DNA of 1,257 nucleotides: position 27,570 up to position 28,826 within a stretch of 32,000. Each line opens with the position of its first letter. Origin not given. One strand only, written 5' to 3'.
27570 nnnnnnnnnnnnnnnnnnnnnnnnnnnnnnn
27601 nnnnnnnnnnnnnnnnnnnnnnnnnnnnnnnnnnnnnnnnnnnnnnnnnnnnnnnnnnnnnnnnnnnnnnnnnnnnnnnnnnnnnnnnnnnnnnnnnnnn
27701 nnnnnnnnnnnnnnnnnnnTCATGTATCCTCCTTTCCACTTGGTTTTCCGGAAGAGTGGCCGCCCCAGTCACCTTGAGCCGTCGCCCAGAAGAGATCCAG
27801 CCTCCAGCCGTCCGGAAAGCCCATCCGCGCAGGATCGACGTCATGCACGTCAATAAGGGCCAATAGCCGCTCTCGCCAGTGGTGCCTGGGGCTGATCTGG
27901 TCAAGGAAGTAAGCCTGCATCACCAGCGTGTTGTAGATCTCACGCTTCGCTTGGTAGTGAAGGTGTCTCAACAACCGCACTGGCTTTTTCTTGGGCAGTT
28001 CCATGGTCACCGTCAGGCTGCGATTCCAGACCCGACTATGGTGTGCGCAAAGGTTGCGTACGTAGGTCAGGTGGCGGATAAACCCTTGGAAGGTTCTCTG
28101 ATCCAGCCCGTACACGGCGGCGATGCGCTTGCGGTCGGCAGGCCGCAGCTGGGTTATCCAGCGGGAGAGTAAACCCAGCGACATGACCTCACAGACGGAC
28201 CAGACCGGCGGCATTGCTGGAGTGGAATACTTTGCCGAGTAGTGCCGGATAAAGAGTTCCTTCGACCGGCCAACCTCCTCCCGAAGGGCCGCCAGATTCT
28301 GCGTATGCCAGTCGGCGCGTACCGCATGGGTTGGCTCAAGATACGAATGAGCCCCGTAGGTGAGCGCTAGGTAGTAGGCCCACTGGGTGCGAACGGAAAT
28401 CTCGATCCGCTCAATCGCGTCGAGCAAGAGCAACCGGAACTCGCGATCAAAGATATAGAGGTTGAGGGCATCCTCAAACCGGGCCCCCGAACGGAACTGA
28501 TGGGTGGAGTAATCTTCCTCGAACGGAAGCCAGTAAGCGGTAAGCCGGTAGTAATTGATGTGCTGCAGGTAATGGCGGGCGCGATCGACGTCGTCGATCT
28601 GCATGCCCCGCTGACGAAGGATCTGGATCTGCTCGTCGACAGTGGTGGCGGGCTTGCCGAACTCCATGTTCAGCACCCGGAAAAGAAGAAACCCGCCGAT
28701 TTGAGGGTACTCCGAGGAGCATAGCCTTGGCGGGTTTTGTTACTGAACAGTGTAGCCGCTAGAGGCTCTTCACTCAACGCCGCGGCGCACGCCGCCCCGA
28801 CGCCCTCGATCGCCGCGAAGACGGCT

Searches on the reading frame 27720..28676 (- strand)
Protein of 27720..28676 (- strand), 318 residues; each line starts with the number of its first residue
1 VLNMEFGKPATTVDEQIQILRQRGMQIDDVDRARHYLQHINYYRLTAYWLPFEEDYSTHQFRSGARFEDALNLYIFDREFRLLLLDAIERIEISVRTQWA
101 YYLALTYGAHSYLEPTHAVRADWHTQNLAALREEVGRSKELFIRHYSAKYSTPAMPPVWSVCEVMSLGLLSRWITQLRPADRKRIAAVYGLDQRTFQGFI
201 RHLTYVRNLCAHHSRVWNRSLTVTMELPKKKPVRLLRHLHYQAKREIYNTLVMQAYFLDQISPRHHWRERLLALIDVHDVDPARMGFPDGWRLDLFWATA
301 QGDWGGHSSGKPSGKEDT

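Call 14: search_protein_families(library=pfam, proteins=[window:27720-28676:-], max_evalue=0.001)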
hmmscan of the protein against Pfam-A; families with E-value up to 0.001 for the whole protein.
window:27720-28676:- (318 aa): 1 family
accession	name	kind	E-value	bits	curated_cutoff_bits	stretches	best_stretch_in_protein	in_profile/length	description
PF07751.16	Abi_2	-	1.5e-57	195.3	25.6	1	35-218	1-184/184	Abi-like protein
